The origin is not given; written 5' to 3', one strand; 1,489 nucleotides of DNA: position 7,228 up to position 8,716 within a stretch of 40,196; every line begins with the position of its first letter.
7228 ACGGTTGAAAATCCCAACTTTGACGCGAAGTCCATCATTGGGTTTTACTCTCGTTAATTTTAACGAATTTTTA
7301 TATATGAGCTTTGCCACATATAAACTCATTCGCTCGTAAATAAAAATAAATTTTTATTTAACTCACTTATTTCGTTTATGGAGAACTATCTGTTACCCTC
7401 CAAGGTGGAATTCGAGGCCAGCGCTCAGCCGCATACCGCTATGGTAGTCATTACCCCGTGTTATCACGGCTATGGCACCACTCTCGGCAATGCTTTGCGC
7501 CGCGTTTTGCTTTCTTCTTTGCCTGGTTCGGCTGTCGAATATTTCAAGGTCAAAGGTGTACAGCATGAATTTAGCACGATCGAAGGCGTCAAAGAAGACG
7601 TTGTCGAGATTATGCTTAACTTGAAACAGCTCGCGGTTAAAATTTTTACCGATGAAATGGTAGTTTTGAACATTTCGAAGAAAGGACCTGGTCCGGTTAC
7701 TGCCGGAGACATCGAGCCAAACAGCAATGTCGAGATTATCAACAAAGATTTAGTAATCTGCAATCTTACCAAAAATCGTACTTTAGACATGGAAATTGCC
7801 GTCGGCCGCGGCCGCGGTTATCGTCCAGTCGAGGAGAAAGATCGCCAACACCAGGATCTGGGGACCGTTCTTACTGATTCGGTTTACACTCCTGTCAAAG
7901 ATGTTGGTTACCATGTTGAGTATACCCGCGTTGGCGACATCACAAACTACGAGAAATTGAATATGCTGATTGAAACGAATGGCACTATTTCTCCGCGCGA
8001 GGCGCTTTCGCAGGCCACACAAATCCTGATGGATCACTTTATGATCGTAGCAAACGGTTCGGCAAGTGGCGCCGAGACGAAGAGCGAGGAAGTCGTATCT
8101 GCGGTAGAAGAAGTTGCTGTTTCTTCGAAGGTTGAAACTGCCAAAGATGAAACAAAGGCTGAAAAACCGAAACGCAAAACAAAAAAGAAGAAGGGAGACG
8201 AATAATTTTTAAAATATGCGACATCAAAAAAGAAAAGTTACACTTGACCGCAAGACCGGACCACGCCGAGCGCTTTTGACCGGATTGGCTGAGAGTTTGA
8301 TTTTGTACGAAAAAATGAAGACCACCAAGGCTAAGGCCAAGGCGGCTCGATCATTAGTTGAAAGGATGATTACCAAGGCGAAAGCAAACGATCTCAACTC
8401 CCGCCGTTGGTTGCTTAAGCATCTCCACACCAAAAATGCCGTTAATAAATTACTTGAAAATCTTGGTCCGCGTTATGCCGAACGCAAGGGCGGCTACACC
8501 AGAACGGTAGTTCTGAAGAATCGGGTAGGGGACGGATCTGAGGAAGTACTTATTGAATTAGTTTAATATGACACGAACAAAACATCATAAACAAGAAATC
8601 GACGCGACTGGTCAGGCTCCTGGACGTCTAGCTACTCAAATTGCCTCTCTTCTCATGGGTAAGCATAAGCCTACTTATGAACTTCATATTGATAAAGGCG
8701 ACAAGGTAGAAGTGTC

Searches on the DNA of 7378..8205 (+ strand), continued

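Call 57: search_with_rna_model(model_id=R1, sources=[window, L007, L012, L093, L014, L015, L016, L017, L018, L019, L020, L021, L022, L023, L024, L025, L026, L027, L028, L029, L030, L031, L032, L033, L034, L035, L036, L037, L038, L039, L040, L041, L042, L043, L044, L045, L046, L047, L048, L049, L050, L051, L052, L053, L054, L055, L056, L057, L058, L059, L061, L062, L063, L064, L065, L066, L067, L068, L069, L070, L071, L072, L073, L074, L075, L076, L077, L078, L079, L080, L081, L082, L083, L084, L085, L086, L087, L088, L089, L090, L091], max_evalue=1e-8, make_alignment=true)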
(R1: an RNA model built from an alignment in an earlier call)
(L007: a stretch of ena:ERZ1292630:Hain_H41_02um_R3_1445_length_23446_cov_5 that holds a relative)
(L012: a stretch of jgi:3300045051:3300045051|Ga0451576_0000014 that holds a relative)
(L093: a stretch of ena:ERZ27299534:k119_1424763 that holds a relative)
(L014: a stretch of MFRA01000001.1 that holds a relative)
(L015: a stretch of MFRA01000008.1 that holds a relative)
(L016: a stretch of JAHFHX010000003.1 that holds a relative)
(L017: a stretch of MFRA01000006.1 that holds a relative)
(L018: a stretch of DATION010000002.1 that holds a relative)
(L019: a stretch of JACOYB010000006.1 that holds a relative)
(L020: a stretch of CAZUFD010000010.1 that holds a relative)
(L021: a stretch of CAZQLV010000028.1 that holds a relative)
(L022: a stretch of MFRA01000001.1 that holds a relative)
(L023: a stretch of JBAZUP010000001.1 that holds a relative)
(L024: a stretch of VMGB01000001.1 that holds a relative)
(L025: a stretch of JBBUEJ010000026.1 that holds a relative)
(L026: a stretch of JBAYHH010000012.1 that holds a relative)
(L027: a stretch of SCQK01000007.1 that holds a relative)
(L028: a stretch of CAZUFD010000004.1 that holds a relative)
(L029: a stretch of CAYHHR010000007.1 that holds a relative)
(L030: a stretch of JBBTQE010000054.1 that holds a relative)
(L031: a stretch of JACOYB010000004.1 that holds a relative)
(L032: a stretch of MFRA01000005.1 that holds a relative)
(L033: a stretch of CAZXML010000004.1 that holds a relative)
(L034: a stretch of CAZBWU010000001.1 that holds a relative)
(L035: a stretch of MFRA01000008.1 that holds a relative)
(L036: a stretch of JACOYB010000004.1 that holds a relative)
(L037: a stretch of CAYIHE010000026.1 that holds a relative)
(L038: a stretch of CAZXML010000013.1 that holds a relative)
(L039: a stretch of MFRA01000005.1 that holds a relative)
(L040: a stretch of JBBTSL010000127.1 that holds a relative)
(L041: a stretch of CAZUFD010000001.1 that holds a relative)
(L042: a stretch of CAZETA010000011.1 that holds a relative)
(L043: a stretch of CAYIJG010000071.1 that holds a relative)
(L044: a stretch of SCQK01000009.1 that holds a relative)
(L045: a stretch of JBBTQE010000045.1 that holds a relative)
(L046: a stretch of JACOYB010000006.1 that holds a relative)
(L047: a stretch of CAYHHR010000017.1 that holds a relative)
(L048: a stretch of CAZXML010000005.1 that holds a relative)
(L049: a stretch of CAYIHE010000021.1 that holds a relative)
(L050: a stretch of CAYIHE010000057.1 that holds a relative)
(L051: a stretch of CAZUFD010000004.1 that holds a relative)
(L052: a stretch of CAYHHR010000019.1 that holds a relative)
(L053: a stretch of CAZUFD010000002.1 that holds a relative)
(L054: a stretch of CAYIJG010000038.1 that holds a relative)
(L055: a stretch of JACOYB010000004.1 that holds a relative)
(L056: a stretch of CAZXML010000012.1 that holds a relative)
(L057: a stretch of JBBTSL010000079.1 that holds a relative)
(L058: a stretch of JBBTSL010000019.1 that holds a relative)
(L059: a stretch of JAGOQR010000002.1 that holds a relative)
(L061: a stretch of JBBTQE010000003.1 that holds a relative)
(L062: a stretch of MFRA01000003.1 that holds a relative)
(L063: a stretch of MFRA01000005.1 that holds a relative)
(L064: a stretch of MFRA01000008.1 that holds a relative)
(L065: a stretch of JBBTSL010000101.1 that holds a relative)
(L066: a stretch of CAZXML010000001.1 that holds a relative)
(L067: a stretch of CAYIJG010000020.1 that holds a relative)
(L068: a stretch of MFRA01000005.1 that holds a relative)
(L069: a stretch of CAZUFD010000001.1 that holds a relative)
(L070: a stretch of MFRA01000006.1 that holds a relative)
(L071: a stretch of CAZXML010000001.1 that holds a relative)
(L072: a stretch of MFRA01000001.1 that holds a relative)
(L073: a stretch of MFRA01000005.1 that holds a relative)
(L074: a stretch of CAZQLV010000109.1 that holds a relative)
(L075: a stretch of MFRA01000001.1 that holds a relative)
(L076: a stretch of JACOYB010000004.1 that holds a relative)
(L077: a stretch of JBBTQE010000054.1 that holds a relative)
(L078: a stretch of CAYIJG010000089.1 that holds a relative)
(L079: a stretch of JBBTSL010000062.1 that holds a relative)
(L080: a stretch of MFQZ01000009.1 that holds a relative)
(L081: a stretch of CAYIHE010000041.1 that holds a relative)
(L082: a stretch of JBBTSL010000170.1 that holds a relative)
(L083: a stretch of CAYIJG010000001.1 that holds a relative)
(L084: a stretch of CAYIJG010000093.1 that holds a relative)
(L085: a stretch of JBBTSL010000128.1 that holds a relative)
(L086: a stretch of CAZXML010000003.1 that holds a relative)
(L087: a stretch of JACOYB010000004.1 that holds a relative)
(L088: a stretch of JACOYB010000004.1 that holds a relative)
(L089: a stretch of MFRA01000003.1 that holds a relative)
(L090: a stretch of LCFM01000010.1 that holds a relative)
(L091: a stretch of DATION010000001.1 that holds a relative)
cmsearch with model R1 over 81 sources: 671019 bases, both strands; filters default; matches with E-value up to 1e-8: 109.
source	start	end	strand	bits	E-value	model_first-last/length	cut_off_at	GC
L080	4364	4450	-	105.5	6.6e-26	1-87/87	no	0.32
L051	3440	3526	-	102.7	4e-25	1-87/87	no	0.28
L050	4673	4759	+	101.5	9e-25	1-87/87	no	0.38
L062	4708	4794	+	101.4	9.3e-25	1-87/87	no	0.34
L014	3177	3263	-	101.3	1e-24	1-87/87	no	0.33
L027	5519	5605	-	101.1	1.2e-24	1-87/87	no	0.34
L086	1164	1250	+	100.9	1.3e-24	1-87/87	no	0.32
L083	174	259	-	99.7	3e-24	1-87/87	no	0.34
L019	2551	2637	+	99.6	3.1e-24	1-87/87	no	0.29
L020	3385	3472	+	99.3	3.8e-24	1-87/87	no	0.34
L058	2316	2402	+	99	4.4e-24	1-87/87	no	0.33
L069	1044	1131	+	97.3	1.4e-23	1-87/87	no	0.31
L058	3550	3636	+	97.1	1.6e-23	1-87/87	no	0.3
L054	21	106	-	96.6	2.1e-23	1-87/87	no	0.35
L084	1083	1168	+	96.4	2.5e-23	1-87/87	no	0.31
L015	7497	7582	+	94.8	7e-23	1-87/87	no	0.31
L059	433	518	-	94.6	7.9e-23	1-87/87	no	0.33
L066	592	677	-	94.5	8.5e-23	1-87/87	no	0.31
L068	4226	4311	+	94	1.2e-22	1-87/87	no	0.31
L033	7527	7612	+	94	1.2e-22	1-87/87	no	0.31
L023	353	437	-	93.8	1.3e-22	1-87/87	no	0.4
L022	56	143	-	93.8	1.3e-22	1-87/87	no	0.26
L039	7332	7419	+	93.6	1.5e-22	1-87/87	no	0.31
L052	7363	7445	-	93.2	2e-22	1-87/87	no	0.31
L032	7433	7518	-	92.6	2.9e-22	1-87/87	no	0.35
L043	709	794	-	92.3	3.5e-22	1-87/87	no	0.33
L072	5637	5723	+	91.8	4.8e-22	1-87/87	no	0.32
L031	2310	2396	+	91.8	4.9e-22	1-87/87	no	0.28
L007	10850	10936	+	91.8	5.1e-22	1-87/87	no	0.31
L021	6010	6096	+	90.4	1.3e-21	1-87/87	no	0.3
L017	1973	2060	+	90.2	1.4e-21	1-87/87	no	0.33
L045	1371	1453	+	89.8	1.8e-21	1-87/87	no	0.34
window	7298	7380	+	89.4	2.3e-21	1-87/87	no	0.24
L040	848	930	-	88.7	3.8e-21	1-87/87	no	0.29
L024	2448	2534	-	88.4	4.5e-21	1-87/87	no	0.37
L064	1518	1604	-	88.4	4.5e-21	1-87/87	no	0.39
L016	5990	6074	-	88.1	5.4e-21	1-87/87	no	0.38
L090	1708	1789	+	87.5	8e-21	1-87/87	no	0.34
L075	3543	3629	-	87.4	8.6e-21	1-87/87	no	0.38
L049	3848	3933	+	87.4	8.9e-21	1-87/87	no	0.31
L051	3108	3194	-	87.2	1e-20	1-87/87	no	0.28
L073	1451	1537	+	86.4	1.6e-20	1-87/87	no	0.3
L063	1788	1874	+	86.4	1.7e-20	1-87/87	no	0.3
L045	3753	3838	-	85.9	2.4e-20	1-87/87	no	0.28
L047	4142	4224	-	85.6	2.8e-20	1-87/87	no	0.34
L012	8250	8333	+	85.1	3.9e-20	1-87/87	no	0.39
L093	4761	4843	+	84.9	4.4e-20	1-87/87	no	0.31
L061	1192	1273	+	84.6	5.5e-20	1-87/87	no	0.29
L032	2573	2659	-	84.1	7.5e-20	1-87/87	no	0.29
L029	346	424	+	82.8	1.7e-19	1-87/87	no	0.28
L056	7843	7926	+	82.8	1.8e-19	1-87/87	no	0.24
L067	3460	3541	+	82.2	2.6e-19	1-87/87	no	0.29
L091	1546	1633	+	81.7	3.4e-19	1-87/87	no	0.34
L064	5564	5646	+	81.3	4.7e-19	1-87/87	no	0.3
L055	3057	3141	-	80.7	6.6e-19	1-87/87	no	0.29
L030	288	378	-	79.5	1.4e-18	1-87/87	no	0.32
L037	7514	7593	+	78.6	2.6e-18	1-87/87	no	0.28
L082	3403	3485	-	78.2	3.4e-18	1-87/87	no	0.2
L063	4981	5101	+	78.2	3.4e-18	1-87/87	no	0.34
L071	3926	4010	+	77.8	4.5e-18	1-87/87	no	0.26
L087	167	246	+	77.8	4.6e-18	1-87/87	no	0.28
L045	1194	1278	-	77.6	5.2e-18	1-87/87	no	0.42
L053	1753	1839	-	77.6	5.2e-18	1-87/87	no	0.33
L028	2869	2989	-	77.6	5.2e-18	1-87/87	no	0.34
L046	6443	6562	+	76.9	7.8e-18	1-87/87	no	0.36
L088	2803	2922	+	76.4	1.1e-17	1-87/87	no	0.34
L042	1666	1745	-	75.2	2.4e-17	1-87/87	no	0.29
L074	1564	1685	-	74.5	3.8e-17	1-87/87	no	0.33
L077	3787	3869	+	74.1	5e-17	1-87/87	no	0.28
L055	4449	4569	+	73.7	6.4e-17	1-87/87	no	0.28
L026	1602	1720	+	73.3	8.2e-17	1-87/87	no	0.26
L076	426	547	+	73.2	9.2e-17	1-87/87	no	0.35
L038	7660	7744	-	72.9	1.1e-16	1-87/87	no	0.27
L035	5822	5910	+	72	1.9e-16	1-87/87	no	0.34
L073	4770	4890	+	72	1.9e-16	1-87/87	no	0.36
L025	704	824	+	71.8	2.3e-16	1-87/87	no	0.44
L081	219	340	+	71.7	2.3e-16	1-87/87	no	0.42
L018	1319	1440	-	70.9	4e-16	1-87/87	no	0.3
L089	250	330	+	69.5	1e-15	1-87/87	no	0.26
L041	3076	3196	+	69.4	1e-15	1-87/87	no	0.35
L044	5914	5982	-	69.2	1.2e-15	1-87/87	no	0.38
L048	1994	2115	-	68.7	1.7e-15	1-87/87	no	0.35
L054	6247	6326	-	68.1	2.4e-15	1-87/87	no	0.28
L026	3369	3454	+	67.8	3e-15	1-87/87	no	0.3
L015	327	414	+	65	1.9e-14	1-87/87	no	0.35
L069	3771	3857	-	64.8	2.1e-14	1-87/87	no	0.37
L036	5981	6098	-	64.6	2.4e-14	1-87/87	no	0.35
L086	3482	3563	+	62.6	8.8e-14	1-87/87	no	0.46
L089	4374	4457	-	62.3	1.1e-13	1-87/87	no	0.33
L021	6102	6168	+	62.1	1.2e-13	21-87/87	no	0.25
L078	2466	2538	+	62.1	1.2e-13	1-79/87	3'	0.27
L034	6040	6160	+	62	1.3e-13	1-87/87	no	0.27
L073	5888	5971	+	60.5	3.5e-13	1-87/87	no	0.29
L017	2761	2844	+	60.5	3.6e-13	1-87/87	no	0.29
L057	1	63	-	59.2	8.3e-13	1-67/87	3'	0.32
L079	7500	7562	+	58.1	1.7e-12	1-67/87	3'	0.33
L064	5652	5717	+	57.5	2.4e-12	21-87/87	no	0.38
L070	7787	7903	-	56.5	4.7e-12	1-87/87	no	0.32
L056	618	702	+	56.4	5.1e-12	1-87/87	no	0.45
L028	2798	2863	-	54.8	1.5e-11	21-87/87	no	0.29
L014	4285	4404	+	54.5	1.7e-11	1-87/87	no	0.3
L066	7394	7477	-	50.4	2.5e-10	1-87/87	no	0.39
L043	2025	2109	+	49.7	4e-10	1-87/87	no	0.32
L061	92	213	-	48.9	6.8e-10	1-87/87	no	0.39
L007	5296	5375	+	48.8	7.1e-10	1-87/87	no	0.38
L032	2730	2813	-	47.9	1.3e-09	1-87/87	no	0.26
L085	4955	5043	-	47.9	1.3e-09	1-87/87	no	0.4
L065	3542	3628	-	47.5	1.6e-09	1-87/87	no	0.38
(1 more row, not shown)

Alignment A4: 109 matches aligned to the model, 144 columns, each read 5' to 3' on its own strand. Consensus structure (alignment columns), stored with it:
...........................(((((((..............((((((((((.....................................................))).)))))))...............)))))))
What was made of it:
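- On MITE: The element is 80-120 nt with 109 copies (call 57).
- The model finds 109 hits at E<=1e-8 in 671 kb (call 57).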

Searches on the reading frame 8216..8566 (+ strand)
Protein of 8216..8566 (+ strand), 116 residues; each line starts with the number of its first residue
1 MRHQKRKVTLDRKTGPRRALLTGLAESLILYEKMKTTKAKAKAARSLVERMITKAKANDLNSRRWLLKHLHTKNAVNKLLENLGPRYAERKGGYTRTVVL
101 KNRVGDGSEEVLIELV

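Call 10: search_protein_families(library=pfam, proteins=[window:8216-8566:+])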
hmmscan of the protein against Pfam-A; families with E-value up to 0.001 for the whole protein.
window:8216-8566:+ (116 aa): 1 family
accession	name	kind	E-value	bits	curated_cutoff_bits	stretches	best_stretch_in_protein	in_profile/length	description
PF01196.24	Ribosomal_L17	-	8.6e-30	103.9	27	1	21-116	2-97/97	Ribosomal protein L17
